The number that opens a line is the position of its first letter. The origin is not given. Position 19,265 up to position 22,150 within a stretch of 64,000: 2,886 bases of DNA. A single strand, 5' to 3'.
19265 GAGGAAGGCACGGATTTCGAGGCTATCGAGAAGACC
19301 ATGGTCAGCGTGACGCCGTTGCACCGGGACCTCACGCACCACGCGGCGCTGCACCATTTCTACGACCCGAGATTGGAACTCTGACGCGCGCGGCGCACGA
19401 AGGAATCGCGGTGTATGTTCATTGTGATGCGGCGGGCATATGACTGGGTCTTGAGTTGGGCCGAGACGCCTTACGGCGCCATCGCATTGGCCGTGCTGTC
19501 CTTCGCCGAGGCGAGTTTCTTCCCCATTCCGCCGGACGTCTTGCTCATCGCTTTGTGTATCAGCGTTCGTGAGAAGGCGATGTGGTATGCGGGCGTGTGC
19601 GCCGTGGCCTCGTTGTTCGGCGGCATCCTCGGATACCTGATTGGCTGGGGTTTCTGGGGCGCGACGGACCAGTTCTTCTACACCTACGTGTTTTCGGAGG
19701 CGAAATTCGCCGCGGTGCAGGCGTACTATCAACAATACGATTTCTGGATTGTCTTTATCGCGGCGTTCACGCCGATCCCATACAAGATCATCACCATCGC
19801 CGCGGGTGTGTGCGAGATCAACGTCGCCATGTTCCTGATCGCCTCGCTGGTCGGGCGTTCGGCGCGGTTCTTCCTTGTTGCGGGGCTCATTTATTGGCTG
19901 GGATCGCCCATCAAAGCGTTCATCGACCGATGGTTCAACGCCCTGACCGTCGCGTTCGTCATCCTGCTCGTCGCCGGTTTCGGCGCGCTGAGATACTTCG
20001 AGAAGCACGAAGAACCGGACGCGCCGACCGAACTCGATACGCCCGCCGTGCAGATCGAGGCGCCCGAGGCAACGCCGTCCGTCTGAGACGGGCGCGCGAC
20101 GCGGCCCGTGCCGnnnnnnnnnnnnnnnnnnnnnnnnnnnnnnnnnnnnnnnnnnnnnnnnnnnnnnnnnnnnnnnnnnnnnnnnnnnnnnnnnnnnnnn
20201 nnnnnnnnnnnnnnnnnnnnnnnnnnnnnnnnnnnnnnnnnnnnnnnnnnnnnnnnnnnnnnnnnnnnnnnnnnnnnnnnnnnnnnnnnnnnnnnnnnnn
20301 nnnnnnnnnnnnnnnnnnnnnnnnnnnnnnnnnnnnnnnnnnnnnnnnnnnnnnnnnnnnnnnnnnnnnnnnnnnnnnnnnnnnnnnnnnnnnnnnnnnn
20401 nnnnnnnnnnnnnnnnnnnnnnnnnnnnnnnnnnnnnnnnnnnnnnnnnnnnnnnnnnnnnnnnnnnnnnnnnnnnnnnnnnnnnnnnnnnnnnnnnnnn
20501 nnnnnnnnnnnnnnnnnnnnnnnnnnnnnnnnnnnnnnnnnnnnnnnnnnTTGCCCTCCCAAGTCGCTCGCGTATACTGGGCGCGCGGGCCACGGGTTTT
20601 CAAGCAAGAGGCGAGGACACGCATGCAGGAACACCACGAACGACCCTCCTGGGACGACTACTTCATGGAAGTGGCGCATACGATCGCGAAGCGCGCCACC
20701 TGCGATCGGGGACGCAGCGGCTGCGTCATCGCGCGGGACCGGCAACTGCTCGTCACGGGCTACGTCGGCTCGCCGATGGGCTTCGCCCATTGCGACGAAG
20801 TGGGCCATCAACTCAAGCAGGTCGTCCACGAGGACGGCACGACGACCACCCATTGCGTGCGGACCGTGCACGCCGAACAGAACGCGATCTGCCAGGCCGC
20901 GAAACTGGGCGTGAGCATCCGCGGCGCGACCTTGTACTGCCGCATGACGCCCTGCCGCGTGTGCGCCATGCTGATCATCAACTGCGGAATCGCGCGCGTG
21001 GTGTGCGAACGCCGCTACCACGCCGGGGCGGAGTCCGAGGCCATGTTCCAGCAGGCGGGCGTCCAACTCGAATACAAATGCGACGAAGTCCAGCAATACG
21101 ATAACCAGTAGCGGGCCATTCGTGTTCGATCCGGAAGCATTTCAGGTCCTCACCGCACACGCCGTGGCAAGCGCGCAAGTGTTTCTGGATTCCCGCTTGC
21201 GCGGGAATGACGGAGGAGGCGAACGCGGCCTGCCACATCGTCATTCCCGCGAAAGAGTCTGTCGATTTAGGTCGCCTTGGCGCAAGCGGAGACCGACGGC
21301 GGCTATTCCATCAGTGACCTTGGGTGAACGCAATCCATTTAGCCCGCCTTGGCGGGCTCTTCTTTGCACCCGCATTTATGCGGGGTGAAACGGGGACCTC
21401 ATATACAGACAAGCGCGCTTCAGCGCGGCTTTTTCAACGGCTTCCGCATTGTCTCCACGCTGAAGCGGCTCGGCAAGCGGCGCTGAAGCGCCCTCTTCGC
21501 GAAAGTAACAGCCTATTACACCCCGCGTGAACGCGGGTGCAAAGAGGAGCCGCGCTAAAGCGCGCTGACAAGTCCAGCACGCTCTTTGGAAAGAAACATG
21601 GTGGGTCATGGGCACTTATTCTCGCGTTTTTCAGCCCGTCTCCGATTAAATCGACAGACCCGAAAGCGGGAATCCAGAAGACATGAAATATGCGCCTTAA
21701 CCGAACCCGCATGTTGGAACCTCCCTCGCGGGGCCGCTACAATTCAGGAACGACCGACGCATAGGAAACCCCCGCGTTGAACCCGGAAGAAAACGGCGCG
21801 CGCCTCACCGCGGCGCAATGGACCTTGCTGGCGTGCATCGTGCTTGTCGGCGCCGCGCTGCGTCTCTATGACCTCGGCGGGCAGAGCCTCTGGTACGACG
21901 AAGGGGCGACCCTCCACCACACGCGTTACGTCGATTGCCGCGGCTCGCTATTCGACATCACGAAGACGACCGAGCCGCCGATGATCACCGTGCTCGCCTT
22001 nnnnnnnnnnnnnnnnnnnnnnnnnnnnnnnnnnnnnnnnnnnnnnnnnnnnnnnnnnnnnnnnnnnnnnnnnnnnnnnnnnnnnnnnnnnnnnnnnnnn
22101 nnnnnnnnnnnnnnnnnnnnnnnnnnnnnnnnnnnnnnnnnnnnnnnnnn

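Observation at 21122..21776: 650-bp non-coding island of nested inverted repeats between the dCMP deaminase and the GT-C fusion gene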

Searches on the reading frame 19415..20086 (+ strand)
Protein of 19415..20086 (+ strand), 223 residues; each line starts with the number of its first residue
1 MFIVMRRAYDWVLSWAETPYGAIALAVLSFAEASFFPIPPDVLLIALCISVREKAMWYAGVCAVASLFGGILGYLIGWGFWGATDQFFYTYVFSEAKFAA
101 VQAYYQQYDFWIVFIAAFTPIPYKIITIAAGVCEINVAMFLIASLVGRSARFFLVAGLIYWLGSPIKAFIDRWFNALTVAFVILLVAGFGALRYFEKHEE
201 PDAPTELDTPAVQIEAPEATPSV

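Call 18: search_protein_families(library=pfam, proteins=[window:19415-20086:+])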
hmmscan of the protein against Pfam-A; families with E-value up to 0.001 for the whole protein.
window:19415-20086:+ (223 aa): 2 families
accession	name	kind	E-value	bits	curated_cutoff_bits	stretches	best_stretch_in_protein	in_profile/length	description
PF09335.16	VTT_dom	-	4.5e-12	47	33.9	1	38-159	1-121/123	VTT domain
PF07332.16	Phage_holin_3_6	-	7.5e-05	23.2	28.4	1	136-197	36-93/116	Putative Actinobacterial Holin-X, holin superfamily III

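Call 19: find_encoding_contigs(protein=window:19415-20086:+, flank=10000, max_places=10)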
Protein window:19415-20086:+ (223 aa): 9 contigs read that carry it; 9 places shown.
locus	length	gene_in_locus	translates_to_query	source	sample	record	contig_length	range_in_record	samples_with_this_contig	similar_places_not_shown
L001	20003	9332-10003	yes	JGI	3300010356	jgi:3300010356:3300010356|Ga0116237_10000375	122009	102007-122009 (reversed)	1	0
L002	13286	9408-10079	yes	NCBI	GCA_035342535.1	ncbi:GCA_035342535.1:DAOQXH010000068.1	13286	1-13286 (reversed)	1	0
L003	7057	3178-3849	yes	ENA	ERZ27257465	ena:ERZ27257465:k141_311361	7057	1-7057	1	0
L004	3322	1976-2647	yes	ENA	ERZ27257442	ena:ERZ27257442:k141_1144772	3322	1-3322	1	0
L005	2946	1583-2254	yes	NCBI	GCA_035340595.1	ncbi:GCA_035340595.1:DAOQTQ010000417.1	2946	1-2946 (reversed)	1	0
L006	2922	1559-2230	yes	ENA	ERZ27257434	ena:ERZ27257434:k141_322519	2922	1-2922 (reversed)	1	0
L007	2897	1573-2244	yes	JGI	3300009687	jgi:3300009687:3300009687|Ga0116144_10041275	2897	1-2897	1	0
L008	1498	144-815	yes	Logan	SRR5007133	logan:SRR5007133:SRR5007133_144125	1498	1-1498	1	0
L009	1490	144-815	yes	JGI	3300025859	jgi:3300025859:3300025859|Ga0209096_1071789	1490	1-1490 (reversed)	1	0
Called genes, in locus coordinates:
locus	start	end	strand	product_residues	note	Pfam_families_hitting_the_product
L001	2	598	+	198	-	?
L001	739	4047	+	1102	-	PF02384:N6_Mtase (faint), PF18135:Type_ISP_C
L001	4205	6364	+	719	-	PF17092:PCB_OB (faint), PF00575:S1, PF13509:S1_2 (faint), PF21710:Spt6_S1 (faint), PF23459:S1_RRP5 (faint), PF00575:S1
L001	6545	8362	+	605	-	PF02776:TPP_enzyme_N, PF00205:TPP_enzyme_M, PF02775:TPP_enzyme_C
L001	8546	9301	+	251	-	PF01975:SurE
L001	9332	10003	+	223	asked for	PF09335:VTT_dom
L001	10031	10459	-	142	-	PF20791:Acyl-ACP_TE_C (weak), PF13279:4HBT_2, PF03061:4HBT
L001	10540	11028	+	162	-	PF00383:dCMP_cyt_deam_1, PF14437:MafB19-deam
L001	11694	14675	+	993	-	PF01663:Phosphodiest (faint), PF00884:Sulfatase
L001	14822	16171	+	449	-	-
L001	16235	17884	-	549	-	-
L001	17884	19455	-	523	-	PF00884:Sulfatase, PF01663:Phosphodiest (faint), PF16347:SGSH_C (faint)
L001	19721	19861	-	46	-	-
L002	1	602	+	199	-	PF00199:Catalase, PF06628:Catalase-rel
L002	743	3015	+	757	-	PF02384:N6_Mtase (faint)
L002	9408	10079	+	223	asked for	PF09335:VTT_dom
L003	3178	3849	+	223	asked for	PF09335:VTT_dom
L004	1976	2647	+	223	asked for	PF09335:VTT_dom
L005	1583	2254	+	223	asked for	PF09335:VTT_dom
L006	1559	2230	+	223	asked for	PF09335:VTT_dom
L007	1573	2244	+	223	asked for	PF09335:VTT_dom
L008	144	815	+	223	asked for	PF09335:VTT_dom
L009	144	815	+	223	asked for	PF09335:VTT_dom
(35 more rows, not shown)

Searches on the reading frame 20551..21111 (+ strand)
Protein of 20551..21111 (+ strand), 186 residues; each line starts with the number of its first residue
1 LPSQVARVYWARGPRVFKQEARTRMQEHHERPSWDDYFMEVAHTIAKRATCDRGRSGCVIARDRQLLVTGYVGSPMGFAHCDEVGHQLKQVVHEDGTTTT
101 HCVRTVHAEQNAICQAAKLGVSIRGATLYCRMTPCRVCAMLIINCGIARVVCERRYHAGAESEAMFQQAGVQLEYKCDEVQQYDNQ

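Call 18: search_protein_families(library=pfam, proteins=[window:20551-21111:+])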
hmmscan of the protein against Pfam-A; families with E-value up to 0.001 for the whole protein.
window:20551-21111:+ (186 aa): 2 families
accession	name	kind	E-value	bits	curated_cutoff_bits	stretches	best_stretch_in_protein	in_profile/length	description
PF00383.29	dCMP_cyt_deam_1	-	3.7e-23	81.8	25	1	33-152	2-100/102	Cytidine and deoxycytidylate deaminase zinc-binding region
PF14437.12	MafB19-deam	-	7.6e-14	52.2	27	1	33-157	2-104/142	MafB19-like deaminase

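Call 75: find_homologous_proteins(query=window:20623-21111:+, max_evalue=1e-40)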
Query window:20623-21111:+ (162 aa): 7907 proteins with E <= 1e-40 among 8000 candidates; the best 120 are listed.
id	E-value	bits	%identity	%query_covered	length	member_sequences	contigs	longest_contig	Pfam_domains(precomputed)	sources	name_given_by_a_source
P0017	1.2e-106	372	100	100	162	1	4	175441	PF00383.30,PF14437.13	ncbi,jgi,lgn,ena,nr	ncbi:MAG TPA: cytidine/deoxycytidylate deaminase family protein [Candidatus Hydrogenedentes bacteriu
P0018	3.0e-99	348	93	100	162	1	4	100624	PF00383.30,PF14437.13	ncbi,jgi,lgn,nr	ncbi:MAG: cytidine/deoxycytidylate deaminase family protein [Candidatus Hydrogenedentes bacterium]|n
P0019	5.0e-98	344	93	100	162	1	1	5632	PF00383.30,PF14437.13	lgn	-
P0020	6.1e-98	343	92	100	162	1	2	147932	PF00383.30,PF14437.13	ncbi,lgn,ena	-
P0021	1.8e-93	329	87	100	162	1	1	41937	PF00383.30,PF14437.13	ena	-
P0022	4.5e-93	327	85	100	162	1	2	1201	PF00383.30,PF14437.13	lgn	-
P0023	5.5e-93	327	85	100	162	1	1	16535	PF00383.30,PF14437.13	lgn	-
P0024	2.4e-92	325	84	100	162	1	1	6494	PF00383.30,PF14437.13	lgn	-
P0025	3.4e-92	325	86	99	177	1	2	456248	PF00383.30,PF14437.13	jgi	jgi:dCMP deaminase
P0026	3.9e-92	324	86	100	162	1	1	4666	PF00383.30,PF14437.13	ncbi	-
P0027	1.6e-91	322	85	100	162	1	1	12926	PF00383.30,PF14437.13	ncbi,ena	-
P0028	1.9e-91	322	83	100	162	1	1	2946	PF00383.30,PF14437.13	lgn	-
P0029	4.9e-91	321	85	100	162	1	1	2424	PF00383.30,PF14437.13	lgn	-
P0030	5.3e-91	321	84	100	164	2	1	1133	PF00383.30,PF14437.13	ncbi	-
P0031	9.9e-91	320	84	99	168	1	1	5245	PF00383.30,PF14437.13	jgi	jgi:dCMP deaminase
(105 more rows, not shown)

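Call 76: find_encoding_contigs(protein=P0018, flank=6000, max_places=3)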
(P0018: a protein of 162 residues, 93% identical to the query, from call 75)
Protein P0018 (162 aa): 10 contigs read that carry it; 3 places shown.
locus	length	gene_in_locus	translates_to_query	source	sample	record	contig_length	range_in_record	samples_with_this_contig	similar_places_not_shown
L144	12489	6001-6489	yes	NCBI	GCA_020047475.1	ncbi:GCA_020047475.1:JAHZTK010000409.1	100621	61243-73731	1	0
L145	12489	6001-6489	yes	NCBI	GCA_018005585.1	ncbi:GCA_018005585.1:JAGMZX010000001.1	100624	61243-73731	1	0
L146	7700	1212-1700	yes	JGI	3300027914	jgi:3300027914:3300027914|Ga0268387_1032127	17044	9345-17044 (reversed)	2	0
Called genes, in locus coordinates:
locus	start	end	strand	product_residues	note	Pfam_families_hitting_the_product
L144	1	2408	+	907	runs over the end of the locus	PF02739:5_3_exonuc_N, PF01367:5_3_exonuc, PF01612:DNA_pol_A_exo1, PF22619:DNA_polI_exo1, PF00476:DNA_pol_A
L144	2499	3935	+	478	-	PF07498:Rho_N, PF07497:Rho_RNA_bind, PF00006:ATP-synt_ab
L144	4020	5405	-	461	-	PF13517:FG-GAP_3 (faint), PF21348:RGL11_C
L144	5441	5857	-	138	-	PF20791:Acyl-ACP_TE_C (weak), PF13279:4HBT_2, PF03061:4HBT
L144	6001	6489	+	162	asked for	PF00383:dCMP_cyt_deam_1, PF14437:MafB19-deam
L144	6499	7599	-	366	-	PF24827:AstE_AspA_cat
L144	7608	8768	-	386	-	PF18030:Rimk_N, PF02655:ATP-grasp_3, PF08443:RimK, PF02955:GSH-S_ATP, PF02080:TrkA_C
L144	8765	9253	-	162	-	PF05618:RimB-like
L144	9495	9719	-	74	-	-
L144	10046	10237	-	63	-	PF10387:DUF2442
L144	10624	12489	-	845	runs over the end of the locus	PF00676:E1_dh, PF02779:Transket_pyr, PF02780:Transketolase_C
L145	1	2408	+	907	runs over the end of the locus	PF02739:5_3_exonuc_N, PF01367:5_3_exonuc, PF01612:DNA_pol_A_exo1, PF22619:DNA_polI_exo1, PF00476:DNA_pol_A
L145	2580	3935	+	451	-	PF07498:Rho_N, PF07497:Rho_RNA_bind, PF00006:ATP-synt_ab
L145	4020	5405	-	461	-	PF13517:FG-GAP_3 (faint), PF21348:RGL11_C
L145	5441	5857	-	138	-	PF20791:Acyl-ACP_TE_C (weak), PF13279:4HBT_2, PF03061:4HBT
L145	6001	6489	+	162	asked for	PF00383:dCMP_cyt_deam_1, PF14437:MafB19-deam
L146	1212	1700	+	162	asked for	PF00383:dCMP_cyt_deam_1, PF14437:MafB19-deam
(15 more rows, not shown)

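Call 77: find_encoding_contigs(protein=P0020, flank=6000, max_places=2)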
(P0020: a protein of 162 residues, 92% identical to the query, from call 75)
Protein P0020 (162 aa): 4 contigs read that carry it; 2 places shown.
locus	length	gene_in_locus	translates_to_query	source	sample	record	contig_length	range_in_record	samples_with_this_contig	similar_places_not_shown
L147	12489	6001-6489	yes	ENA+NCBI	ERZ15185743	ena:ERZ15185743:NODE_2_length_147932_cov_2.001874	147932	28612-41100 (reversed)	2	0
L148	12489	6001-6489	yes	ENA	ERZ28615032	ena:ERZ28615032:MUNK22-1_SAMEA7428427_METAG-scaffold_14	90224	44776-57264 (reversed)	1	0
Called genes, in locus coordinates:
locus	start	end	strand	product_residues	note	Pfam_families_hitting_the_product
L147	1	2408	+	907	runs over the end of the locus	PF02739:5_3_exonuc_N, PF01367:5_3_exonuc, PF01612:DNA_pol_A_exo1, PF22619:DNA_polI_exo1, PF00476:DNA_pol_A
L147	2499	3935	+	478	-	PF07498:Rho_N, PF07497:Rho_RNA_bind, PF00006:ATP-synt_ab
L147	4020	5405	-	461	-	PF13517:FG-GAP_3 (faint), PF21348:RGL11_C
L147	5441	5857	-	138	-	PF20791:Acyl-ACP_TE_C (weak), PF13279:4HBT_2, PF03061:4HBT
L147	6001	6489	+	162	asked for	PF00383:dCMP_cyt_deam_1, PF14437:MafB19-deam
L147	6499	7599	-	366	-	PF24827:AstE_AspA_cat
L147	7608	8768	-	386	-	PF18030:Rimk_N, PF02655:ATP-grasp_3, PF08443:RimK, PF02955:GSH-S_ATP, PF02080:TrkA_C (weak)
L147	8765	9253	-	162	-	PF05618:RimB-like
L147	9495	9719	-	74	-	-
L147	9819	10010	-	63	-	PF10387:DUF2442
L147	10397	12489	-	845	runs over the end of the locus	PF00676:E1_dh, PF02779:Transket_pyr, PF02780:Transketolase_C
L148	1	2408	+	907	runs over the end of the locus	PF02739:5_3_exonuc_N, PF01367:5_3_exonuc, PF01612:DNA_pol_A_exo1, PF22619:DNA_polI_exo1, PF00476:DNA_pol_A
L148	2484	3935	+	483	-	PF07498:Rho_N, PF07497:Rho_RNA_bind, PF00006:ATP-synt_ab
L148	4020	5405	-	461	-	PF13517:FG-GAP_3 (faint), PF21348:RGL11_C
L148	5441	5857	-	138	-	PF20791:Acyl-ACP_TE_C (weak), PF13279:4HBT_2, PF03061:4HBT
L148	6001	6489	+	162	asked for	PF00383:dCMP_cyt_deam_1, PF14437:MafB19-deam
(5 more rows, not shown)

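Call 79: find_encoding_contigs(protein=P0017, flank=3000, max_places=10)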
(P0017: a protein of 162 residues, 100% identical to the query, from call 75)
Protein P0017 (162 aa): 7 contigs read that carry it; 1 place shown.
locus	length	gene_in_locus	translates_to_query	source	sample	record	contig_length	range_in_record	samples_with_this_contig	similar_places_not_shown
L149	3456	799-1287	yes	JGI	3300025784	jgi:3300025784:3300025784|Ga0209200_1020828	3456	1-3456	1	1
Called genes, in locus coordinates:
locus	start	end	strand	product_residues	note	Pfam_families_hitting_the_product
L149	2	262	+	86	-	?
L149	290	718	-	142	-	PF20791:Acyl-ACP_TE_C (weak), PF13279:4HBT_2, PF03061:4HBT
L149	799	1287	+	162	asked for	PF00383:dCMP_cyt_deam_1, PF14437:MafB19-deam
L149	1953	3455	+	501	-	?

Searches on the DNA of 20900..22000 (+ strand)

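Call 5: search_rna_families(source=window, start=20900, end=22000, threshold=evalue, max_evalue=10, show_alignments=3)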
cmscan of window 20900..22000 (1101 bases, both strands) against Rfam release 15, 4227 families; matches with E-value up to 10: 3.
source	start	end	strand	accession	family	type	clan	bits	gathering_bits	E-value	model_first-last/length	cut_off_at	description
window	21340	21363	-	RF01356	CRISPR-DR28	Gene; CRISPR;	-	19.6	35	1.5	1-24/24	no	CRISPR RNA direct repeat element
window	21761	21822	-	RF02837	anti-hemB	Gene; sRNA;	-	16.6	49.5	0.53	1-81/81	no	Burkholderia RNA 7 (anti-hemB)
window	21353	21436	+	RF00512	Leu_leader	Cis-reg; leader;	-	15.3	50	3.9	1-148/148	no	Leucine operon leader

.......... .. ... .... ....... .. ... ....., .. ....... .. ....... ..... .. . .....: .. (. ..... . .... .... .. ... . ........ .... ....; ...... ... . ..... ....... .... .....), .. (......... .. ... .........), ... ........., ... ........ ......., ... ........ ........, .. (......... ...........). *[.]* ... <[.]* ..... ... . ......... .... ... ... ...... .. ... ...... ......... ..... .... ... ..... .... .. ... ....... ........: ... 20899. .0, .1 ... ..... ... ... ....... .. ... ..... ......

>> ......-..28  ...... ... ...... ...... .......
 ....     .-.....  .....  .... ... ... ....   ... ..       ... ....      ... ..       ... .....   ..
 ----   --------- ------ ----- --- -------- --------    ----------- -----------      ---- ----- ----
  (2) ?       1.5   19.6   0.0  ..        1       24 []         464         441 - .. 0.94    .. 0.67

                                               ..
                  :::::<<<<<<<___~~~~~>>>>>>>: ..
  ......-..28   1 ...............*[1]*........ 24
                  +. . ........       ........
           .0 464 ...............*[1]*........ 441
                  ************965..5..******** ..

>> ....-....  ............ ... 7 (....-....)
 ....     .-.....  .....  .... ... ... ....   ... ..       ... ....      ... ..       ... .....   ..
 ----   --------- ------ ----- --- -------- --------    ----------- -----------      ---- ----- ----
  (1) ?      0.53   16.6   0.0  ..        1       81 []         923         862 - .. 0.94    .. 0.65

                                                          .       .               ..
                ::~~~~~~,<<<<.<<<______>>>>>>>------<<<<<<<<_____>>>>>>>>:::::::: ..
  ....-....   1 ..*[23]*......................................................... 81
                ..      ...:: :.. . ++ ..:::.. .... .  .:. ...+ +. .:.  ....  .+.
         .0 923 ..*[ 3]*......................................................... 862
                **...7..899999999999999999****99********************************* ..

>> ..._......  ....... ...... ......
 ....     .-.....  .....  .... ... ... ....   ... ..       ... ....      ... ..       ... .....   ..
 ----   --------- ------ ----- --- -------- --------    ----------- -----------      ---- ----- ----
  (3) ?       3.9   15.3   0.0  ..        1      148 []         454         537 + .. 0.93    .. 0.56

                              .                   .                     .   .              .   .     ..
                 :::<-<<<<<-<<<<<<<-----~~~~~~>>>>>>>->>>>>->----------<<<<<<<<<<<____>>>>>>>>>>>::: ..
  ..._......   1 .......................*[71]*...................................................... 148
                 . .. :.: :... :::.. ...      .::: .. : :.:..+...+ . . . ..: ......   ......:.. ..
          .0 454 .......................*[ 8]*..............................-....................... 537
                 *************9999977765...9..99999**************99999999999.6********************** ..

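Call 65: search_dna_similar(query=window:21183-21255:+, collection=plasmids, mode=distant, max_evalue=1, max_rows=25)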
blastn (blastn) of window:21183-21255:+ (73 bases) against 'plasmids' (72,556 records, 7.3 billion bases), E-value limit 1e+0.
In 3 record(s) the limit of 40 matching pieces per record was reached: places in those records are undercounted.
Records with a match: 28; places in all: 165; records where one place covers at least 80% of the query: 2.
Best place of each record, by identity: >=99% 1; 95-99% 6; 90-95% 10; 80-90% 9; 60-80% 2.
By first word of the organism name: Azospirillum 12; Cupriavidus 3; Neisseria 2; Sphingobium 2; Sphingopyxis 1; Photobacterium 1; Sulfurovum 1; Sphingomonas 1; Aeromonas 1; Halioglobus 1; and 3 more.
By predicted mobility (MOB-suite, as given by PLSDB): non-mobilizable 21; mobilizable 4; conjugative 3.
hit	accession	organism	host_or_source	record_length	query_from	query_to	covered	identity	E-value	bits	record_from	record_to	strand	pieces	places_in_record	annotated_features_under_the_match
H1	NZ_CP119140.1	Neisseria gonorrhoeae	Homo sapiens,whole organism,blood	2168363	3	72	96%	77.1%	7e-6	55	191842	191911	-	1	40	none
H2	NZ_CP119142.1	Neisseria gonorrhoeae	Homo sapiens,whole organism,synovial ...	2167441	3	72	96%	77.1%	7e-6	55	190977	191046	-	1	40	none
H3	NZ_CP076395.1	Sphingopyxis indica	Single cell,HCH dumpsite soil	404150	3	45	59%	86.4%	3e-3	46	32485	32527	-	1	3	ileS: isoleucine--tRNA ligase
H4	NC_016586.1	Azospirillum lipoferum 4B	-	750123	3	47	62%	80.4%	5e-1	40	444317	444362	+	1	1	none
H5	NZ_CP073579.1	Photobacterium sp. GJ3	-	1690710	4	41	52%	87.5%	1e-3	48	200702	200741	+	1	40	record has no annotation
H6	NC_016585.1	Azospirillum lipoferum 4B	-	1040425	3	40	52%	86.8%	3e-3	47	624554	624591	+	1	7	none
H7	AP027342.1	Sphingobium sp. TomTYG74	-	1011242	6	43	52%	85.7%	1e-3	49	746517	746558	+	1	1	none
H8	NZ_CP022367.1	Azospirillum sp. TSH58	single cell,paddy soils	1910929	2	35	47%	94.1%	2e-5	54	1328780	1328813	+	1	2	record has no annotation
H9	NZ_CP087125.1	Sulfurovum mangrovi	Mangrove sediment,mangrove sediment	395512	4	40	51%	84.6%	1e-1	42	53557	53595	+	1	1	none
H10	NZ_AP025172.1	Cupriavidus sp. P-10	-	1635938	3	34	44%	90.6%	1e-2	46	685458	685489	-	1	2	none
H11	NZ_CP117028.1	Sphingomonas hankookensis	Pure isolate,Tap water (bathroom)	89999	4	34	42%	93.5%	1e-3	48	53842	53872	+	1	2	none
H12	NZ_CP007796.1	Azospirillum argentinense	Triticum aestivum L.,Root,wheat ...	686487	3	31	40%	96.6%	1e-3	49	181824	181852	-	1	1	none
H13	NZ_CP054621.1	Azospirillum oryzae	cell culture,soil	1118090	3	31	40%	96.6%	1e-3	49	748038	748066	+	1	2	record has no annotation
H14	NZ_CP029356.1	Azospirillum thermophilum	cell culture,hot spring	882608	3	34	44%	87.5%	1e-1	41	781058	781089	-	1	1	none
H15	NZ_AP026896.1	Aeromonas caviae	Microbe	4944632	3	30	38%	96.4%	3e-3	47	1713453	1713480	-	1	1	none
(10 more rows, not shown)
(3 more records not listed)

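Call 66: search_dna_similar(query=window:21255-21661:+, collection=plasmids, mode=distant, max_evalue=0.01, max_rows=15)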
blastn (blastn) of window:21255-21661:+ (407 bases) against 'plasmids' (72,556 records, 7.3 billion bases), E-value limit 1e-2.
No match.

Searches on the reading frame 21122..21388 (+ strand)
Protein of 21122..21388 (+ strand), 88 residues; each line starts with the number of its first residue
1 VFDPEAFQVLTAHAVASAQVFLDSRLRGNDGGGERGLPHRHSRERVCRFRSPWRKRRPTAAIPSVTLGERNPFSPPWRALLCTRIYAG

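Call 18: search_protein_families(library=pfam, proteins=[window:21122-21388:+])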
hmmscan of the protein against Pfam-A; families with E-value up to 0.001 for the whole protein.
window:21122-21388:+ (88 aa): 0 families
